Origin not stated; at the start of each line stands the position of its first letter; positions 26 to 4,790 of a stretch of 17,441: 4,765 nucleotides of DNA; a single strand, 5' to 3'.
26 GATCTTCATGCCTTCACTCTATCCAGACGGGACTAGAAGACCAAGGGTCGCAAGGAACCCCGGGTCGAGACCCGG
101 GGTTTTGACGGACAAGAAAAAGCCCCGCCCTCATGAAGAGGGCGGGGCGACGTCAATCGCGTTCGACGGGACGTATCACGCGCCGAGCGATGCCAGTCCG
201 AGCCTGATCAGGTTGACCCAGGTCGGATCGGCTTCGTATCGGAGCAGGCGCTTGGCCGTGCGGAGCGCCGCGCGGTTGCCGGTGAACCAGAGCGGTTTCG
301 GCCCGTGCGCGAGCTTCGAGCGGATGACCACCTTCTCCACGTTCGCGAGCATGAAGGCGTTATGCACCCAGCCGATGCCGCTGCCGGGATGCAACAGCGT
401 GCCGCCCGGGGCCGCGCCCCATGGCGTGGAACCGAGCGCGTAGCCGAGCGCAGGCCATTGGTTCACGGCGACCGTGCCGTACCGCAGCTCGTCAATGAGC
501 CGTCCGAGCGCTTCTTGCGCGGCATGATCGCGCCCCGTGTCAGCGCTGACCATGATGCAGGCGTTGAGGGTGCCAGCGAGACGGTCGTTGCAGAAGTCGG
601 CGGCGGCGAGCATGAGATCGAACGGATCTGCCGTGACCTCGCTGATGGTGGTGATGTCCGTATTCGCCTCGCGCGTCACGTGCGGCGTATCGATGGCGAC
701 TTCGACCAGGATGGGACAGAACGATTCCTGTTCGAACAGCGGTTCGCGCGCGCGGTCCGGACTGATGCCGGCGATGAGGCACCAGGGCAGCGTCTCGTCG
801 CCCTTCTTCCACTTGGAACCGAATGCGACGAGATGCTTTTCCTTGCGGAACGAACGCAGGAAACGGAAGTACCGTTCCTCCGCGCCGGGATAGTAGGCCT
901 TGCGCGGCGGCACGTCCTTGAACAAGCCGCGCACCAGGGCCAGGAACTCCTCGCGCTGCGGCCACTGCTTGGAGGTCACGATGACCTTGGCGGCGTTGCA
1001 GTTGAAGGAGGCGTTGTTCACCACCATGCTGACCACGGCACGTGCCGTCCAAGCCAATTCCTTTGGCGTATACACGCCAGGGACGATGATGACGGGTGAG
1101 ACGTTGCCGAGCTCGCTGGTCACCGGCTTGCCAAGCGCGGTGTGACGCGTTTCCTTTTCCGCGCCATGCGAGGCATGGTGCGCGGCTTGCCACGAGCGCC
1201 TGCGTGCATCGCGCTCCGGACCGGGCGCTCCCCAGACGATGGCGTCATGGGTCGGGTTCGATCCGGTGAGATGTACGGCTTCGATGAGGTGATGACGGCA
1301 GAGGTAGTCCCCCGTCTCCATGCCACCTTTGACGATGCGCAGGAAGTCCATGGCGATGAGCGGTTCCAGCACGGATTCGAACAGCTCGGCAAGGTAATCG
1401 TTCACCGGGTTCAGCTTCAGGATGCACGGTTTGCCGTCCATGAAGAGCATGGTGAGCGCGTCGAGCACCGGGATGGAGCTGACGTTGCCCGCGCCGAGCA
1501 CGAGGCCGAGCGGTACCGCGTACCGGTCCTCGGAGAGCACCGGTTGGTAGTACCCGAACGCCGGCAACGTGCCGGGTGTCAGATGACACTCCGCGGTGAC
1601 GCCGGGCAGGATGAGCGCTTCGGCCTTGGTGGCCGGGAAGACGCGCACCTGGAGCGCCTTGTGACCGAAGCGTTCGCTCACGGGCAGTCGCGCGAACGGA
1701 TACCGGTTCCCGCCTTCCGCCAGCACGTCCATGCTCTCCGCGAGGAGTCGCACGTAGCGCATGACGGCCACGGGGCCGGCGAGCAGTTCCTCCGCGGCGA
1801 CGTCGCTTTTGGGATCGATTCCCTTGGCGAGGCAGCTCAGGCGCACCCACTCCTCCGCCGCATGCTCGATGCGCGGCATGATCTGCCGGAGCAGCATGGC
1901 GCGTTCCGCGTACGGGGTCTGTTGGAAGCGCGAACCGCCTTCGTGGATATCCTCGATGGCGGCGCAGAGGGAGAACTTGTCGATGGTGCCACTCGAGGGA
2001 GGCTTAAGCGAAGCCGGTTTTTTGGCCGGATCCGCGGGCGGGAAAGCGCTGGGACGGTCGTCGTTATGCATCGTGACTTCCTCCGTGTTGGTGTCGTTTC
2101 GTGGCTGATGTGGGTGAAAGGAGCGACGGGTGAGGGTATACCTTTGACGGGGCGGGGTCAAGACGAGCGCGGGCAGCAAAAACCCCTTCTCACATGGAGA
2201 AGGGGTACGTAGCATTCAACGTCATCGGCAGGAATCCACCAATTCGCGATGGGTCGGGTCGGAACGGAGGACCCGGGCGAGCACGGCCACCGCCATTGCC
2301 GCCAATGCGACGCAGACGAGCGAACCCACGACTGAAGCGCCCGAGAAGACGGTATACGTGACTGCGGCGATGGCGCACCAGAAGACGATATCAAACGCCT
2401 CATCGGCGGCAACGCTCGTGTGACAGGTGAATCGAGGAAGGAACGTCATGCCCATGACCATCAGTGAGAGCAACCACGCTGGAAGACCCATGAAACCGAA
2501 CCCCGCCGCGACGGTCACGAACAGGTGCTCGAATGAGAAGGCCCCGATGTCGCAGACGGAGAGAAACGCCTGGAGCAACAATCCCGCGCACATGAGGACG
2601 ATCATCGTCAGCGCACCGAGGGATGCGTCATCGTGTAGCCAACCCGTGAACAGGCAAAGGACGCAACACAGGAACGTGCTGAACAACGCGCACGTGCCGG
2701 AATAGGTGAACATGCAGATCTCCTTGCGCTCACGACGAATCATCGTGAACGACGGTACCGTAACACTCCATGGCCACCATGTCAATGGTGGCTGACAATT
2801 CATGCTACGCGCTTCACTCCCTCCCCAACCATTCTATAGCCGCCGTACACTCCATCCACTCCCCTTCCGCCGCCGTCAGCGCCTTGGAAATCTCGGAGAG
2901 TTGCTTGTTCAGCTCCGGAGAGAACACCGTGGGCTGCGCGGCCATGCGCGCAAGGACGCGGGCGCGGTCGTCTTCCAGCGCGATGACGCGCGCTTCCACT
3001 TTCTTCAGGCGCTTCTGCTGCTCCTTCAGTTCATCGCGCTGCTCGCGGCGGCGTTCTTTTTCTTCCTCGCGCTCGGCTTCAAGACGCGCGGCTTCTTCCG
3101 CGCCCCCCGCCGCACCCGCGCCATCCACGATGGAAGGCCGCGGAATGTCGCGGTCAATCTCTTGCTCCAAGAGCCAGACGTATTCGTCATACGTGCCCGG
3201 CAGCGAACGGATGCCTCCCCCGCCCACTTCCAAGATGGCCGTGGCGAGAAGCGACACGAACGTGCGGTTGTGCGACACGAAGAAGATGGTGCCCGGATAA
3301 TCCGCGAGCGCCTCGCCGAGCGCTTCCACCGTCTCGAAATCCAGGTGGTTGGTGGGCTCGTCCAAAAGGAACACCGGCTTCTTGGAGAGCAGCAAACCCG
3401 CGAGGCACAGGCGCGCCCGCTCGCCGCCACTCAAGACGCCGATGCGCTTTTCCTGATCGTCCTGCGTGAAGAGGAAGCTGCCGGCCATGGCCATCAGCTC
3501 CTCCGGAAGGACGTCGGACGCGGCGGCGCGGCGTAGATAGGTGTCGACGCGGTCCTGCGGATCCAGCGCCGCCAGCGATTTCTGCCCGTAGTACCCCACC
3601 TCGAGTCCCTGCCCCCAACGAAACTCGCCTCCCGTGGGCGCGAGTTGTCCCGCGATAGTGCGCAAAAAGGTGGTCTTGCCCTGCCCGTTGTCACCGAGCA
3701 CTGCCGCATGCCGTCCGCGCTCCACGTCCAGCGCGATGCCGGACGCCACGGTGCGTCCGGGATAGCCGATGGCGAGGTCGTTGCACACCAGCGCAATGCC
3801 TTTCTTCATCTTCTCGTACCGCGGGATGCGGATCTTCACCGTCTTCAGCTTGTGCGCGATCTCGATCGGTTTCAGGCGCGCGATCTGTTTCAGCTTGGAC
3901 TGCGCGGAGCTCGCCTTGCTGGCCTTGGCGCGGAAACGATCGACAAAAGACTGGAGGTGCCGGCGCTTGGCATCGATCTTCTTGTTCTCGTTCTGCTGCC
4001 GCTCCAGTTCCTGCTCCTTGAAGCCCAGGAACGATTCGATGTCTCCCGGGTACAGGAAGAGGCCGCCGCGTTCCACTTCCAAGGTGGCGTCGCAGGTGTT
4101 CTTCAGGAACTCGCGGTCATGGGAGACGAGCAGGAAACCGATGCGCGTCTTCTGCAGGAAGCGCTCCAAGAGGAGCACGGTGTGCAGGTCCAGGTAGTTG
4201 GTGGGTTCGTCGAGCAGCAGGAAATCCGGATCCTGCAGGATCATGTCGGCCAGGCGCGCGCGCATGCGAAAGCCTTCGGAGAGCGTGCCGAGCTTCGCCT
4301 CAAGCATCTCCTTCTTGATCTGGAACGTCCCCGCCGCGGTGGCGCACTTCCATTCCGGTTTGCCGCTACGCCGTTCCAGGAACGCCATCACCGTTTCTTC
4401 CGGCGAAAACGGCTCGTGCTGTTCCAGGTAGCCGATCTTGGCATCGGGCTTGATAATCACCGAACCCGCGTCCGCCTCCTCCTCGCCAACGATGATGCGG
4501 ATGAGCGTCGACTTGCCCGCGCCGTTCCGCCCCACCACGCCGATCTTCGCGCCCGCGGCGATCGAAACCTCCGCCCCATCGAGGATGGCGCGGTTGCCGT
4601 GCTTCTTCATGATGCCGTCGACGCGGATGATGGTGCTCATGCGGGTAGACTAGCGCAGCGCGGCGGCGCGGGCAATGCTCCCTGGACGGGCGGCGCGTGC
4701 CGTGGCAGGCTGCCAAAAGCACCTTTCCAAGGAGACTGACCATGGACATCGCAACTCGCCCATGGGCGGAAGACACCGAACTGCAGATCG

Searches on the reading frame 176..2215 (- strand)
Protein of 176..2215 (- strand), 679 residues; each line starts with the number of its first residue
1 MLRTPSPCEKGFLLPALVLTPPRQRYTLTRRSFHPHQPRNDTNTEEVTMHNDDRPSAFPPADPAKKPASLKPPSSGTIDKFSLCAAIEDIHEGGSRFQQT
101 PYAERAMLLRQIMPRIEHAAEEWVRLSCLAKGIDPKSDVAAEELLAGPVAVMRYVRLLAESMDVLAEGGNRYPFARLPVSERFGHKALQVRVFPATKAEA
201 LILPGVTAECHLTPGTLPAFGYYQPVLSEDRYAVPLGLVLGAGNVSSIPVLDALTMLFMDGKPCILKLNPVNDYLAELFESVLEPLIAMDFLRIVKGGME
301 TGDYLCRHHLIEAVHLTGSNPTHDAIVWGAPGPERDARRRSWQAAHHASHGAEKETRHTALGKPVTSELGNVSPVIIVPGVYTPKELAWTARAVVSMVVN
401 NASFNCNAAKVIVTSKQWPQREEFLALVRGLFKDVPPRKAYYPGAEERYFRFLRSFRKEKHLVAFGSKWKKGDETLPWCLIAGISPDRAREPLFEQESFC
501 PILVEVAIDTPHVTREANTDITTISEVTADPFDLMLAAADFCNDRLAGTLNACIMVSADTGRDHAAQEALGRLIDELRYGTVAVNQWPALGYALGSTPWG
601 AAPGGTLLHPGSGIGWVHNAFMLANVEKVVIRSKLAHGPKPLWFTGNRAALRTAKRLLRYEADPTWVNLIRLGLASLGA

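Call 4: search_protein_families(library=pfam, proteins=[window:176-2215:-], max_evalue=0.1)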
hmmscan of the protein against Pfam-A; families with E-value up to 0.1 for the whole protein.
window:176-2215:- (679 aa): 1 family
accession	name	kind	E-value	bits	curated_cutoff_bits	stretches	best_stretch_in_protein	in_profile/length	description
PF00171.27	Aldedh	-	5.7e-08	32.2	23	1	275-326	172-221/461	Aldehyde dehydrogenase family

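Call 6: search_protein_families(library=padloc, proteins=[window:176-2215:-], max_evalue=0.1)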
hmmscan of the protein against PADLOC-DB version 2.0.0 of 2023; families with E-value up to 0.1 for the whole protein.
window:176-2215:- (679 aa): 0 families

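Call 7: search_protein_families(library=ncbifam, proteins=[window:176-2215:-], max_evalue=0.1)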
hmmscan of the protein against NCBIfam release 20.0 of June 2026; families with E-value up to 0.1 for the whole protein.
window:176-2215:- (679 aa): 4 families
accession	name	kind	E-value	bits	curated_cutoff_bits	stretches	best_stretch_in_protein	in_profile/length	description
NF010000.0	PRK13473.1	subfamily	0.00016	20.5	615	0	281-327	186-233/475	aminobutyraldehyde dehydrogenase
TIGR02299.1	HpaE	equivalog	0.0058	15.3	638.35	0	280-328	183-232/488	5-carboxymethyl-2-hydroxymuconate semialdehyde dehydrogenase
NF050026.1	AcaldDHExaC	equivalog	0.016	13.8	900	0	279-327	197-246/503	acetaldehyde dehydrogenase ExaC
TIGR03374.1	ABALDH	equivalog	0.073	11.9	909.3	0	275-327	183-232/472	aminobutyraldehyde dehydrogenase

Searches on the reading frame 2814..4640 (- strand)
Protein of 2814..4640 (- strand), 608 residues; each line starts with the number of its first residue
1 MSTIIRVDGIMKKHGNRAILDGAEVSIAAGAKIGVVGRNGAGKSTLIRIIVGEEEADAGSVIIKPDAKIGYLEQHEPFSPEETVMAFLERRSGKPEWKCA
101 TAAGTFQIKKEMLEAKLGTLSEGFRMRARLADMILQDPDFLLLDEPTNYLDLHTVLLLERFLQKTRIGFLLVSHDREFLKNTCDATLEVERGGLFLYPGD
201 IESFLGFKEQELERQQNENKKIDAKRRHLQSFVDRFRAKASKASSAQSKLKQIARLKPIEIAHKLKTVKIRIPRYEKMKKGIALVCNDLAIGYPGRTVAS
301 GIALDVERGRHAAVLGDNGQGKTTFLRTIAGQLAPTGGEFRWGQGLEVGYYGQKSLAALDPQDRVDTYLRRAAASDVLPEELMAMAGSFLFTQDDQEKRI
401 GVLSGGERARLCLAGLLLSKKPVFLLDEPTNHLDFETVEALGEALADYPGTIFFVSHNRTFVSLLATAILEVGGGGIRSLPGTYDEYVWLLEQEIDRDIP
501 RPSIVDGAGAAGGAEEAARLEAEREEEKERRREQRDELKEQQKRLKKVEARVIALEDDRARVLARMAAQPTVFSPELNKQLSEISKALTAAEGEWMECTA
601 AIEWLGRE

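Call 4: search_protein_families(library=pfam, proteins=[window:2814-4640:-], max_evalue=0.1)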
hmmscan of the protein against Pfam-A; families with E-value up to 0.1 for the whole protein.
window:2814-4640:- (608 aa): 23 families
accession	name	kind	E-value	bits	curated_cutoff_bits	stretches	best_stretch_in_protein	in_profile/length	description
PF00005.33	ABC_tran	-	7.9e-47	159.7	25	2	20-148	1-137/137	ABC transporter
PF12848.13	ABC_tran_Xtn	-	1.4e-19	70.4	25.9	1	187-263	1-77/85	ABC transporter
PF13304.12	AAA_21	-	2.6e-16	61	27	3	388-459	223-300/304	AAA domain, putative AbiEii toxin, Type IV TA system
PF02463.25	SMC_N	-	1.9e-10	41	40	1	402-462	136-202/220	RecF/RecN/SMC N terminal domain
PF13555.12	AAA_29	-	9.9e-06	25.7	27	1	21-47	13-39/61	P-loop containing region of AAA domain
PF13401.12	AAA_22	-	4e-05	24.4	27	0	35-172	10-121/130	AAA domain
PF05729.18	NACHT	-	7.6e-05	23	26.7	1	312-334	3-25/167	NACHT domain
PF01926.29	MMR_HSR1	-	0.00019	22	21.9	1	32-57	1-25/113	50S ribosome-binding GTPase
PF25199.1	nSTAND_NTPase5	-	0.00025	21.3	34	1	307-342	39-75/145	Novel STAND NTPase 5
PF13191.12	AAA_16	-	0.00055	20.9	32.6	1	308-442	21-153/167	AAA ATPase domain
PF01935.23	DUF87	-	0.00065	20.3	23.2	1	301-334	13-48/220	Helicase HerA, central domain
PF16326.10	ABC_tran_CTD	-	0.0011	19.6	32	1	540-597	5-66/69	ABC transporter C-terminal domain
PF00006.31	ATP-synt_ab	-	0.0011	19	29.5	0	25-62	9-46/213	ATP synthase alpha/beta family, nucleotide-binding domain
PF03193.22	RsgA_GTPase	-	0.0014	18.9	30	0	34-61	110-137/174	RsgA GTPase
PF13476.12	AAA_23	-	0.0036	18.4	27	0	35-50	24-39/201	AAA domain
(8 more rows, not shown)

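Call 7: search_protein_families(library=ncbifam, proteins=[window:2814-4640:-], max_evalue=0.1)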
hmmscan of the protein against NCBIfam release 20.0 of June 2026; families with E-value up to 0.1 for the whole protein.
window:2814-4640:- (608 aa): 204 families (the best 25 are shown)
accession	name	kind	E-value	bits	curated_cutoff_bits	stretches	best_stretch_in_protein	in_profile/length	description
NF011646.0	PRK15064.1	equivalog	6e-108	361.6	762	2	107-488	143-524/530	ABC-F family ATPase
NF000355.4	ribo_prot_ABC_F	equivalog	2.5e-107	359.8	380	3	239-471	267-498/499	ribosomal protection-like ABC-F family protein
NF007921.0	PRK10636.1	equivalog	2.2e-92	310.3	917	2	108-604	138-630/638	ABC transporter ATP-binding protein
NF008775.0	PRK11819.1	equivalog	1.2e-90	304.8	599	2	113-497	157-541/556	energy-dependent translational throttle protein EttA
TIGR03719.1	ABC_ABC_ChvD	subfamily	1.1e-89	301.6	806.75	2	113-488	155-530/552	energy-dependent translational throttle protein EttA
NF050005.1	ABC_ATPase_Uup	equivalog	2e-89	300.5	900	2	114-592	151-619/636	ATP-binding cassette ATPase Uup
NF008358.0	PRK11147.1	equivalog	1.1e-81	275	936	2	114-595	151-618/635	ABC transporter ATP-binding protein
NF000170.2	ABCF_Vga_all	exception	1.6e-79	267.8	725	2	244-490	232-471/521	Vga family ABC-F type ribosomal protection protein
NF000168.2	ABCF_Msr_all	exception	1.4e-77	261.4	680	4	214-474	226-480/487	Msr family ABC-F type ribosomal protection protein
NF000169.2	ABCF_Sal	exception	1.8e-74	251.3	725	3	96-355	107-387/542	Sal family ABC-F type ribosomal protection protein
NF043038.1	ABCF_CplR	exception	1.8e-72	244.8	780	3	251-489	254-486/544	ABC-F type ribosomal protection protein CplR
NF000171.1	ABCF_producer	exception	6.6e-72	242.7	800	4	395-488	156-249/541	TlrC/CarA/OleB/SrmB family ABC-F type ribosomal protection protein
NF000514.1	ABCF_OptrA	exception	7.6e-67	226.1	1450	2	118-488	181-548/655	ABC-F type ribosomal protection protein OptrA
NF000166.1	ABCF_CarA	exception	2.7e-56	190.9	1050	4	395-489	166-260/556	ABC-F type ribosomal protection protein Car(A)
NF000167.2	ABCF_Lsa_all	exception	6.5e-53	180.4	750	3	17-231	18-228/492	Lsa family ABC-F type ribosomal protection protein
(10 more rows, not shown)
